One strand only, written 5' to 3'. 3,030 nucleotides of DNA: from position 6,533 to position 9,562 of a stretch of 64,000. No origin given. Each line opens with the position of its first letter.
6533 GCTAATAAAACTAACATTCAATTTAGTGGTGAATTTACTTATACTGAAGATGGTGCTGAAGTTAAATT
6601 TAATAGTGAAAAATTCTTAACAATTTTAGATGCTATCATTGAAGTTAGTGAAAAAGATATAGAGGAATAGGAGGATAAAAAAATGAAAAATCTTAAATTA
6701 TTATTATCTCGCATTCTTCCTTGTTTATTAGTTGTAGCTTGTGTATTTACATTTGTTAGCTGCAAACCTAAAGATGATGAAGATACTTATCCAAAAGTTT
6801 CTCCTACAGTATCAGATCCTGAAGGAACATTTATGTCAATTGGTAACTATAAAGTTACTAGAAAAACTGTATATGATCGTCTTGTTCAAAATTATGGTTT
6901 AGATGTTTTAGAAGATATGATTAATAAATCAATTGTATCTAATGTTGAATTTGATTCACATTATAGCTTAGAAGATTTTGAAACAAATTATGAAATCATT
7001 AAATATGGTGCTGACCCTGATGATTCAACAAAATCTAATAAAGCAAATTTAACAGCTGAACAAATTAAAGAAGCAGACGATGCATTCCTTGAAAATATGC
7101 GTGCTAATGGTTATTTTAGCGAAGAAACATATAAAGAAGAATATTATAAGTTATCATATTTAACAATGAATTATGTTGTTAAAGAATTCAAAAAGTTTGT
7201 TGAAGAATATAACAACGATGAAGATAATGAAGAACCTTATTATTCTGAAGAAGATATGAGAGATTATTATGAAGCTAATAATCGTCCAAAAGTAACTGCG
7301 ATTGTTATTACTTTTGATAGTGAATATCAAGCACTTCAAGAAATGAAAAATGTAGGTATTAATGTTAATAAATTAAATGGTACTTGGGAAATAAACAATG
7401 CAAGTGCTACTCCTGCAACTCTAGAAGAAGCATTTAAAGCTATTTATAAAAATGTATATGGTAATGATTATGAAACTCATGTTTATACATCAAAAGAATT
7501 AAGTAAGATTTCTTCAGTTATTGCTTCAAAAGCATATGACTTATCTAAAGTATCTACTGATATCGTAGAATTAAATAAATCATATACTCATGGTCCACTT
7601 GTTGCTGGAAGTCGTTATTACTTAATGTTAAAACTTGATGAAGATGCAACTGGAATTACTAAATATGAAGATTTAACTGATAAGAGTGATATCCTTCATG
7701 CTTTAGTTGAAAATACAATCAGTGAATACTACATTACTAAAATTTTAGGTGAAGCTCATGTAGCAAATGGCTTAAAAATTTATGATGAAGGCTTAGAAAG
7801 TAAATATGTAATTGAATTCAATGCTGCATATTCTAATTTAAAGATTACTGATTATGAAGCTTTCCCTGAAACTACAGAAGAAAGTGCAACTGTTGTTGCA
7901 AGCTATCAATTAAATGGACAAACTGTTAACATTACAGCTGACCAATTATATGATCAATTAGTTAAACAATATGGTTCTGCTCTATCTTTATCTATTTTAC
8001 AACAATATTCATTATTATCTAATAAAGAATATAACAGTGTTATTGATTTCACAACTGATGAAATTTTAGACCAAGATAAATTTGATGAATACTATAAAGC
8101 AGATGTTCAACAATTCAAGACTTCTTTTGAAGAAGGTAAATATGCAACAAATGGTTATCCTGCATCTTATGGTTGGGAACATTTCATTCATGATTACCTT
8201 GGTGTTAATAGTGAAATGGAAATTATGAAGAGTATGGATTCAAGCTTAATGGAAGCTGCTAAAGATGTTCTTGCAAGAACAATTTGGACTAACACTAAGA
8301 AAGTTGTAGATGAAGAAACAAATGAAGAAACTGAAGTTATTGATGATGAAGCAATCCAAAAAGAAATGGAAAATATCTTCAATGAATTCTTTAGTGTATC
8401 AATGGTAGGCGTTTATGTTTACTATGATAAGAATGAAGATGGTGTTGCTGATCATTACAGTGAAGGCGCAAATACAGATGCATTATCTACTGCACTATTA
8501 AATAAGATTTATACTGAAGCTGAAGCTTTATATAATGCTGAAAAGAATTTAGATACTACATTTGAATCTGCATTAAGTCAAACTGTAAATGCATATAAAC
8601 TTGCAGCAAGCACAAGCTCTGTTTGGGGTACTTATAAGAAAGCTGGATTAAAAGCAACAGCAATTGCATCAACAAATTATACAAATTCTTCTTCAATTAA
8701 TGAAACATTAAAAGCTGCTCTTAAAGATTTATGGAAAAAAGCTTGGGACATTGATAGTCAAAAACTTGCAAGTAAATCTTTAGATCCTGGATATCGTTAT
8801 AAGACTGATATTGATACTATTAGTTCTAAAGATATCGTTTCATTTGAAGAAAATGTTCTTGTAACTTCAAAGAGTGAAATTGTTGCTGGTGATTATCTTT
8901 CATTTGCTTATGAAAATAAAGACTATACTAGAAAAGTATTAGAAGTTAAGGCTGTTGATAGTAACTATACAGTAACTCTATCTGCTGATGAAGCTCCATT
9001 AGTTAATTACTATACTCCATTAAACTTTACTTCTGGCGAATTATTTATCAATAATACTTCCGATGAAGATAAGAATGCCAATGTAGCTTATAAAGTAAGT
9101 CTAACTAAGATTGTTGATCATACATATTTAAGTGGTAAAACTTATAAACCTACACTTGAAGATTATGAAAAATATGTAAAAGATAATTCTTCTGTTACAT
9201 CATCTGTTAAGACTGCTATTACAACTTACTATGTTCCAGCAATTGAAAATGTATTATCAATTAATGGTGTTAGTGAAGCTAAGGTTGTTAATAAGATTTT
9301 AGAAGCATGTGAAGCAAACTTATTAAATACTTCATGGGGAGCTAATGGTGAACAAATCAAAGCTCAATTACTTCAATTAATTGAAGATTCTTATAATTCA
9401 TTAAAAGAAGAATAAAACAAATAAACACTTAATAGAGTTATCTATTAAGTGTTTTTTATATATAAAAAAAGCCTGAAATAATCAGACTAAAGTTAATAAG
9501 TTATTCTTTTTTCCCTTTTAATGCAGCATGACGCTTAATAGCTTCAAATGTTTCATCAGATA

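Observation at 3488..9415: Two tandem giant (1060 and 910 aa) PrsA/SurA-like surface proteins, each with an internally duplicated chaperone module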

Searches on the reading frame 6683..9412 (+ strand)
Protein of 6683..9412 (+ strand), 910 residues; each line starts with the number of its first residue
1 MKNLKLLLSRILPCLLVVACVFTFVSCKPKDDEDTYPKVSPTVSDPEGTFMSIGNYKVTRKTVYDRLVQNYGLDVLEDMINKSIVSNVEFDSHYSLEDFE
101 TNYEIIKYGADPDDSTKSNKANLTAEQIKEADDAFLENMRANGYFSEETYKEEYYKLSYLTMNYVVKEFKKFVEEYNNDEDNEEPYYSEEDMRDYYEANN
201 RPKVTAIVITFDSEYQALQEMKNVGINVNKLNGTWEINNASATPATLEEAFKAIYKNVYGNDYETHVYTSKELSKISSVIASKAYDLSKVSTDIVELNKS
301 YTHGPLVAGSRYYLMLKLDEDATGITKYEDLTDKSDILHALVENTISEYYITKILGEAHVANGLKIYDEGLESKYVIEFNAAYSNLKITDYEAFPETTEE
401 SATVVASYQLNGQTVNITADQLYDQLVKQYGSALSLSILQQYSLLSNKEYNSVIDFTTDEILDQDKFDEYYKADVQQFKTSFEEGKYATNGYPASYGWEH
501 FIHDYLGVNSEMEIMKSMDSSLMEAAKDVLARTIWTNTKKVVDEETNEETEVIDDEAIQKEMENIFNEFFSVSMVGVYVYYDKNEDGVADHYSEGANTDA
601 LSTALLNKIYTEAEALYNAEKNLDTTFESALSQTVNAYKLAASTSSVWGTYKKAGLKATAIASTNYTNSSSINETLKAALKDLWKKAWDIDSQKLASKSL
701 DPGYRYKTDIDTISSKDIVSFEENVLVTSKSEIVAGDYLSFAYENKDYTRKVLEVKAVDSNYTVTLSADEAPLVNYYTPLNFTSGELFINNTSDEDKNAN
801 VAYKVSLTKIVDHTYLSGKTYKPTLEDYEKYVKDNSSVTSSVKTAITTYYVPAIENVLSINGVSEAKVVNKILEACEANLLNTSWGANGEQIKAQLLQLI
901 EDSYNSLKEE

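Call 3: search_protein_families(library=pfam, proteins=[window:6683-9412:+], max_evalue=10)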
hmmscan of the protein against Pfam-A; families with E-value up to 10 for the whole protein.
window:6683-9412:+ (910 aa): 2 families
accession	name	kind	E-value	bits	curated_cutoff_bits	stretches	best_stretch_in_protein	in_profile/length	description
PF11874.13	DUF3394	-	0.0097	16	28.2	1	60-112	102-152/181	Domain of unknown function (DUF3394)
PF05830.17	NodZ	-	0.14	11.4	28.3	1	543-613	135-207/322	Nodulation protein Z (NodZ)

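Call 4: search_protein_families(library=ncbifam, proteins=[window:6683-9412:+], max_evalue=10)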
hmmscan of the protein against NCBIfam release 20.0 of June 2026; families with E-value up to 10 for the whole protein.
window:6683-9412:+ (910 aa): 0 families

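Call 8: search_solved_structures(query=window:6683-9412:+, max_evalue=10)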
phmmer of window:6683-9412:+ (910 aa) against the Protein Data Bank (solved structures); distinct sequences matched with E-value up to 10: 1.
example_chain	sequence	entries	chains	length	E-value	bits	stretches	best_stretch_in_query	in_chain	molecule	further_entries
6lce_A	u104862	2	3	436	0.82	11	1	584-659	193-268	ABC transporter substrate binding component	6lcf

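Call 10: find_homologous_proteins(query=window:6683-9412:+, max_evalue=0.001)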
Query window:6683-9412:+ (910 aa): 24 proteins with E <= 0.001 among 8000 candidates.
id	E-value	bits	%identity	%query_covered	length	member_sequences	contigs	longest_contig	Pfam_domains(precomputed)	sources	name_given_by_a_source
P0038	0.0e+0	1971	100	100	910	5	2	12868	-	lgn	-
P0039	0.0e+0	1471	74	100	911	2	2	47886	-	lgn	-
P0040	0.0e+0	1319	68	99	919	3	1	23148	-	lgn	-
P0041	0.0e+0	1201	61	100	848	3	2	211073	-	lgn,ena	-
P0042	0.0e+0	1191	60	100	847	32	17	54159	-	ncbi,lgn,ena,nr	ncbi:MAG: hypothetical protein SOZ32_00115 [Bacilli bacterium]|nr:hypothetical protein [Bacilli bact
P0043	0.0e+0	1189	61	100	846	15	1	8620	-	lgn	-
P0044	1.3e-251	855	48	99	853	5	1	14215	-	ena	-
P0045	1.1e-249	849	48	99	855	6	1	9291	-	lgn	-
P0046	4.4e-248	844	46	100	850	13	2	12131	-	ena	-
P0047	1.8e-230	786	45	100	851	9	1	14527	-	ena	-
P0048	4.3e-230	784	46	99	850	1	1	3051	-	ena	-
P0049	2.6e-229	782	43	100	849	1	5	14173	-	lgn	-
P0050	4.0e-229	781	46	99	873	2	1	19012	-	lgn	-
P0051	9.7e-212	724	42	99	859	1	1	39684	-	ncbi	-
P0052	4.8e-207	708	42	100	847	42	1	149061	-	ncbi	-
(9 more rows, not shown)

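Call 15: search_solved_structures(query=A2, max_evalue=10)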
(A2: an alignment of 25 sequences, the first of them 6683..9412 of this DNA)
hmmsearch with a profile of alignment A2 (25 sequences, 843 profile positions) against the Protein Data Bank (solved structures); distinct sequences matched with E-value up to 10: 3.
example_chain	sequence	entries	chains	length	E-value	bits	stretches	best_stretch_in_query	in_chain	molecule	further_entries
8s1x_B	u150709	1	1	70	0.42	12.1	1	581-634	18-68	DBAct553_1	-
2rm5_A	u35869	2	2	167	0.91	11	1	633-715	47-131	Glutathione peroxidase-like protein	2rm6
3dwv_A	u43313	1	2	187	1.2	10.6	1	633-715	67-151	Glutathione peroxidase-like protein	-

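Call 23: search_protein_families(library=pfam, alignment_id=A2, max_evalue=1)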
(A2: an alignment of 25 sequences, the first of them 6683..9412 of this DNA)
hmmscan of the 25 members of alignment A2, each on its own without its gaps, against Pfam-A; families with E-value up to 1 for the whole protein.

A. member 1, window:6683-9412:+ (910 aa): 2 families
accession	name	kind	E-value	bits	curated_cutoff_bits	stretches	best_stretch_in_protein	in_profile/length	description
PF11874.13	DUF3394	-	0.0097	16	28.2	1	60-112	102-152/181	Domain of unknown function (DUF3394)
PF05830.17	NodZ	-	0.14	11.4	28.3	1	543-613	135-207/322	Nodulation protein Z (NodZ)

B. families by the number of members that match (of 25 scanned): 38 families (the first 25 are shown)
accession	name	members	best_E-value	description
PF05830.17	NodZ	4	0.031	Nodulation protein Z (NodZ)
PF17944.6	Arg_decarbox_C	3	0.054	Arginine decarboxylase C-terminal helical extension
PF02885.22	Glycos_trans_3N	2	0.0032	Glycosyl transferase family, helical bundle domain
PF10239.14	DUF2465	2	0.023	Protein of unknown function (DUF2465)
PF00091.31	Tubulin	2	0.1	Tubulin/FtsZ family, GTPase domain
PF20237.3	DUF6594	2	0.12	Family of unknown function (DUF6594)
PF23318.1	DUF7085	1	0.0046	Domain of unknown function (DUF7085)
PF17210.9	SdrD_B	1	0.0063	SdrD B-like domain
PF11874.13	DUF3394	1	0.0097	Domain of unknown function (DUF3394)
PF15769.10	DUF4698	1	0.017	Domain of unknown function (DUF4698)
PF01165.25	Ribosomal_S21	1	0.021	Ribosomal protein S21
PF21360.3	PylC-like_N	1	0.023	PylC-like, N-terminal domain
PF10730.14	DUF2521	1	0.034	Protein of unknown function (DUF2521)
PF02108.21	FliH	1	0.036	Flagellar assembly protein FliH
PF05373.16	Pro_3_hydrox_C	1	0.044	L-proline 3-hydroxylase, C-terminal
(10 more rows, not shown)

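Call 34: predict_structure(alignment_id=A2)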
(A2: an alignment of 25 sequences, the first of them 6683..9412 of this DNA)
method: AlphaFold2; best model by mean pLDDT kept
length: 910 residues; sequences in the alignment: 25
mean_pLDDT: 86.0   pTM: 0.66
mean pLDDT of the five models: 86.0, 84.9, 83.6, 83.4, 82.4
residues with pLDDT >= 90: 416; 70-90: 422; 50-70: 49; < 50: 23
segments of 3 or more residues with pLDDT < 50: 1-8, 22-32
pLDDT, mean of each block of 10 residues (from residue 1): 47 55 44 64 92 91 91 94 91 91 92 85 92 91 91 93 94 90 88 86 89 83 90 87 92 86 85 82 89 89 69 89 84 87 91 94 92 92 89 86 94 94 93 93 92 90 93 91 89 87 88 89 93 88 78 88 84 92 77 77 94 89 79 89 83 87 86 88 87 78 82 90 92 84 90 89 90 84 90 70 93 63 86 85 85 90 87 93 86 92 68
secondary structure, 60 per line:
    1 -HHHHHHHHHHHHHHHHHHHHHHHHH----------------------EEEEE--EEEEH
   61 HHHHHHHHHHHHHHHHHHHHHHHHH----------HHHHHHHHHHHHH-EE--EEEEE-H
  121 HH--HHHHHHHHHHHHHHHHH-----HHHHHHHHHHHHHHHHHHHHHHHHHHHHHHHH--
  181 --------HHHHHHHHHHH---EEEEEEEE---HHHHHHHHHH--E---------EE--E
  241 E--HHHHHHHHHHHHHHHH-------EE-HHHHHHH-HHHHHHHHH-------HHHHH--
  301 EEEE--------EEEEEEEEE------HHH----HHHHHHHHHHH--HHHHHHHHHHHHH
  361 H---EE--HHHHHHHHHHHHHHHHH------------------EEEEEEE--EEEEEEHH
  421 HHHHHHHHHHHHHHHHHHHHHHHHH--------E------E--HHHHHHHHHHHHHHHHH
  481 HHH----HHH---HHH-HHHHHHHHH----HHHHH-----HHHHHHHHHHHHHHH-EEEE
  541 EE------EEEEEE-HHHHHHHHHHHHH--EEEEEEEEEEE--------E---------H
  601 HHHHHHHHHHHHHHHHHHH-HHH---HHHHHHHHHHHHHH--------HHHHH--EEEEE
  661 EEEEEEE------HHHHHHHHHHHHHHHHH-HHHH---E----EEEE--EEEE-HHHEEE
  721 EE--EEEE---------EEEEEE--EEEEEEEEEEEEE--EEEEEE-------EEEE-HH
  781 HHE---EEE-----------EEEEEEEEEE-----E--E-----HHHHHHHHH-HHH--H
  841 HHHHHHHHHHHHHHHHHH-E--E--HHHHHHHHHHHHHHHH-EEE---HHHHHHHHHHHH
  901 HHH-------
elements in order (helices of 4 or more, strands of 3 or more residues): H2-26 E49-53 E56-59 H60-85 H96-108 E114-118 H125-141 H147-178 H189-199 E203-210 H214-223 H244-259 H270-276 H278-286 H294-298 E301-304 E313-321 H335-345 H348-361 H369-385 E404-410 E413-418 H419-445 H464-483 H498-506 H511-515 H521-535 E537-542 E549-554 H556-568 E571-581 H600-619 H627-640 H649-653 E656-667 H674-690 H692-695 E704-707 E710-713 E718-722 E725-728 E738-743 E746-758 E761-766 E774-777 H779-782 E787-789 E801-810 H825-833 H840-858 H866-881 E883-885 H889-903
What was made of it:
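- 6683..9415 (+): P2: 910-aa lipoprotein made of two PrsA-like units. AF2 pLDDT 86.0 and pTM 0.66, call 34.
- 7877..9412 (+): P2 module B (aa 399-910): PrsA-like unit 2, comprising hairpin 404-418 and a parvulin-like part 571-713 with Gly576 and Arg705 at the His positions. DSSP order, call 34.
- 8792..9112 (+): Beta-rich insertion in or after the parvulin-like part of P2 module B (aa 704-810). Run of strands in the AF2 model, call 34.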

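Call 37: fold_search(model_id=the predicted structure, library=pdb)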
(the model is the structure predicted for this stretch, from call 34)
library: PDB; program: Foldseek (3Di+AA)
matches with E <= 10: 238; with E <= 0.001: 5
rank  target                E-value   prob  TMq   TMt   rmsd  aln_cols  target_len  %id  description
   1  7l75_B                1.6e-04  1.00  0.16  0.34  10.4       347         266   16  Crystal Structure of Peptidylprolyl Isomerase PrsA from Streptococcus mutans. (released 2021-12-01)
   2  5htf_B                1.7e-04  1.00  0.16  0.44  12.8       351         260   14  Crystal Structure of PrsA1 from Listeria monocytogenes (released 2016-04-06)
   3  7l75_A                2.9e-04  1.00  0.17  0.42   9.7       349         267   15  Crystal Structure of Peptidylprolyl Isomerase PrsA from Streptococcus mutans. (released 2021-12-01)
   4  4wo7_A                6.7e-04  1.00  0.17  0.49  13.5       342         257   14  Crystal Structure of PrsA from Bacillus subtilis (released 2014-12-24)
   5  5htf_A                6.7e-04  1.00  0.16  0.44  12.0       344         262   15  Crystal Structure of PrsA1 from Listeria monocytogenes (released 2016-04-06)
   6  9ibn_A                1.0e-03  1.00  0.18  0.46  11.2       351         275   15  Crystal structure of the peptidyl-prolyl isomerase (PPIase) from E. faecium (released 2025-07-16)
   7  6vj6_A                1.2e-03  1.00  0.18  0.47   8.8       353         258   15  2.55 Angstrom Resolution Crystal Structure of Peptidylprolyl Isomerase (PrsA) from Bacillus cereus (released 2020-02-05)
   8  5tvl_C                1.2e-03  1.00  0.16  0.42  11.9       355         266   14  Crystal structure of foldase protein PrsA from Streptococcus pneumoniae str. Canada MDR_19A (released 2016-11-23)
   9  5tvl_A                1.6e-03  1.00  0.19  0.47  10.0       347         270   14  Crystal structure of foldase protein PrsA from Streptococcus pneumoniae str. Canada MDR_19A (released 2016-11-23)
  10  5tvl_D                1.7e-03  1.00  0.16  0.40  11.9       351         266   14  Crystal structure of foldase protein PrsA from Streptococcus pneumoniae str. Canada MDR_19A (released 2016-11-23)
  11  9ibn_B                1.7e-03  1.00  0.17  0.45  11.6       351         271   16  Crystal structure of the peptidyl-prolyl isomerase (PPIase) from E. faecium (released 2025-07-16)
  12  5tvl_B                2.1e-03  1.00  0.20  0.52   7.7       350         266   13  Crystal structure of foldase protein PrsA from Streptococcus pneumoniae str. Canada MDR_19A (released 2016-11-23)
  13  4wo7_B                4.5e-03  1.00  0.15  0.41  14.5       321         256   13  Crystal Structure of PrsA from Bacillus subtilis (released 2014-12-24)
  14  6vj2_A                1.2e-02  1.00  0.18  0.43  10.5       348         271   11  3.10 Angstrom Resolution Crystal Structure of Foldase Protein (PrsA) from Lactococcus lactis (released 2020-02-05)
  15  5ez1_A                1.6e-02  0.96  0.11  0.32  12.8       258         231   17  Crystal Structure of Cell Binding Factor 2 from Helicobacter pylori in complex with I2CA (released 2016-03-16)
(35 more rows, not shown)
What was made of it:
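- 6683..9415 (+): The Foldseek top 17 are all PrsA, CBF2 or PEB4 (best E 1.6e-4; probability 1.00 for PrsA chains; TM on the target up to 0.52), call 37.
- P2's first 17 hits are all PrsA, CBF2 or PEB4 (best E 1.6e-4; TM on the target up to 0.52; call 37).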

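Call 46: search_protein_representatives(alignment_id=A3)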
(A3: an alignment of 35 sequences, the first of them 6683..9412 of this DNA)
Query: 35 sequences, 906 profile positions. Proteins with E-value up to 0.001 (for the whole library): 690; up to 1e-10: 457; up to 1e-30: 263. The best 150 are listed.
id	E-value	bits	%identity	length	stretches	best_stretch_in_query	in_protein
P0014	6.4e-298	1007.5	-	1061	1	1-905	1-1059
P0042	2.0e-274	929.7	-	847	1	1-903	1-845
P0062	1.2e-257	874.3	-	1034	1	3-904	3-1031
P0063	6.8e-250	848.6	-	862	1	1-902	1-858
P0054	2.5e-247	840.1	-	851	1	7-905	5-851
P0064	3.3e-242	823.1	-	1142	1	1-896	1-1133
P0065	4.5e-239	812.8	-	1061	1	1-904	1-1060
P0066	5.8e-229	779.3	-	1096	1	8-894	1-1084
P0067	1.1e-227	775.1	-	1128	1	4-904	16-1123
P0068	7.2e-225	765.8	-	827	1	5-904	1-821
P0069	3.9e-223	760.0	-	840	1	5-905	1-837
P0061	1.9e-209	714.7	-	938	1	5-905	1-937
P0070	7.7e-209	712.7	-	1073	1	7-905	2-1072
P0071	1.2e-208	712.1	-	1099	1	5-904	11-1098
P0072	4.3e-208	710.2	-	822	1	5-903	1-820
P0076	1.3e-172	592.9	-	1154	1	8-897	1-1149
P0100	1.4e-124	433.9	-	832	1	17-884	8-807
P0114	5.4e-107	375.7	-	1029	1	5-889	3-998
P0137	2.3e-89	317.3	-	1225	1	4-885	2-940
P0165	8.7e-67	242.7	-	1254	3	5-507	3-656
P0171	2.4e-62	228.0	-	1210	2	178-901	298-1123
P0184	4.7e-57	210.5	-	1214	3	249-853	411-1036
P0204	1.2e-50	189.3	-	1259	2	166-850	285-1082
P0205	1.5e-50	189.0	-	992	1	4-894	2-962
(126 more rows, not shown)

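Call 48: search_protein_families(library=pfam, alignment_id=A4, max_evalue=0.01)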
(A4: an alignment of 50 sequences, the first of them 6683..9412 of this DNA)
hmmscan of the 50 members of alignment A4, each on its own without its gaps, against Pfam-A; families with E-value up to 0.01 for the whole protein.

A. member 1, window:6683-9412:+ (910 aa): 1 family
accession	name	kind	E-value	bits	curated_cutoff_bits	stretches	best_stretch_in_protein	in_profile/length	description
PF11874.13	DUF3394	-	0.0097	16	28.2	0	60-112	102-152/181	Domain of unknown function (DUF3394)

B. families by the number of members that match (of 50 scanned): 10 families
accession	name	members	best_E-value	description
PF14577.11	SEO_C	1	0.0005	Sieve element occlusion C-terminus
PF13616.12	Rotamase_3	1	0.0018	PPIC-type PPIASE domain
PF09336.16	Vps4_C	1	0.0019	Vps4 C terminal oligomerisation domain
PF04614.17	Pex19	1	0.0022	Pex19 protein family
PF08653.15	DASH_Dam1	1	0.0026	DASH complex subunit Dam1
PF15339.11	Afaf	1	0.0027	Acrosome formation-associated factor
PF17400.7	DUF5406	1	0.0032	Family of unknown function (DUF5406)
PF20781.2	TssR_C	1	0.0067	TssR C-terminal domain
PF15976.11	CooC_C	1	0.0079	CS1-pili formation C-terminal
PF11874.13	DUF3394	1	0.0097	Domain of unknown function (DUF3394)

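Call 51: search_solved_structures(query=A4, max_evalue=10, show_alignments=3)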
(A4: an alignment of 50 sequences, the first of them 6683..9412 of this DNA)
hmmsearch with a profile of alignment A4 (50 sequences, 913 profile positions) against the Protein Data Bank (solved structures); distinct sequences matched with E-value up to 10: 2.
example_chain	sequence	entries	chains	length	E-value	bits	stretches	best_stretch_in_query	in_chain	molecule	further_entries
4wo7_A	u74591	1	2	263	5.5e-05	25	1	48-104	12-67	Foldase protein PrsA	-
5htf_A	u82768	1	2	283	0.65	11.5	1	50-126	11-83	Foldase protein PrsA 1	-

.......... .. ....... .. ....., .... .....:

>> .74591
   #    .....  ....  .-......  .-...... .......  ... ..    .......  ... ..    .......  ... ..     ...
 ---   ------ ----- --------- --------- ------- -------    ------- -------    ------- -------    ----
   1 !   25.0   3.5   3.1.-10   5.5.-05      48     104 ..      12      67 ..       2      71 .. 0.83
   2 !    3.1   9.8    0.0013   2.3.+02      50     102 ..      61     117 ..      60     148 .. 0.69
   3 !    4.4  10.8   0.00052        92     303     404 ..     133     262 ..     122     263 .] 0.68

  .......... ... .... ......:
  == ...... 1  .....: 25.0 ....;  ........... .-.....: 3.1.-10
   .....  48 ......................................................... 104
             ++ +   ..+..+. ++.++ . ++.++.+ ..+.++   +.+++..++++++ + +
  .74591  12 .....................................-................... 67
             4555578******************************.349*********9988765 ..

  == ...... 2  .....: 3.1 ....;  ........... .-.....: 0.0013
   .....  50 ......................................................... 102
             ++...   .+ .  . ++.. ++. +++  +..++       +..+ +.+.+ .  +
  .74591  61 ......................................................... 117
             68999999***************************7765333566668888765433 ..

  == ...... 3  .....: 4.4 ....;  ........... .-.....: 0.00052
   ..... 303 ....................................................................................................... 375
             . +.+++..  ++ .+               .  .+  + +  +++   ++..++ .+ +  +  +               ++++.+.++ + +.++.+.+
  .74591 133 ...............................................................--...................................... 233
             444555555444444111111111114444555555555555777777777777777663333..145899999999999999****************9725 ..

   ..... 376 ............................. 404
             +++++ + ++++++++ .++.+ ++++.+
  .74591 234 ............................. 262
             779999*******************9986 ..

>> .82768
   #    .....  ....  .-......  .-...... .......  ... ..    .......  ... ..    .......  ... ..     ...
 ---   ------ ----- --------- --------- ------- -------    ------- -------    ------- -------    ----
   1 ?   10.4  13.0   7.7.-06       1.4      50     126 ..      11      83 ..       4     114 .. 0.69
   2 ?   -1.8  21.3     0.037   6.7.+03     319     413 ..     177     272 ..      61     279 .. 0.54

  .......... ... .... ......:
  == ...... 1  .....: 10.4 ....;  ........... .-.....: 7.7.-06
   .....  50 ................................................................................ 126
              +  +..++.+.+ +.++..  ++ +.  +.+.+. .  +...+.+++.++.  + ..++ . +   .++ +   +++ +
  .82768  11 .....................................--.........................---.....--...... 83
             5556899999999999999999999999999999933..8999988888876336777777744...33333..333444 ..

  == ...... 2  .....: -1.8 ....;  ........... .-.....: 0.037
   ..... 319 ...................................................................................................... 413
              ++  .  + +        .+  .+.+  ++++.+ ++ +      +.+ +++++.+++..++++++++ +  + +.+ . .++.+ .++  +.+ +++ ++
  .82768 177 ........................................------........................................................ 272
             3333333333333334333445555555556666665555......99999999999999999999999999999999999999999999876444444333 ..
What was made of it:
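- The HMM built from 50 diverse family members hits only two PDB sequences at E <= 10, and both are PrsA: 4WO7 (E 5.5e-5) and 5HTF (E 0.65) (call 51).
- Tried and rejected: Only the more diverse A4 profile reached PrsA (call 51).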
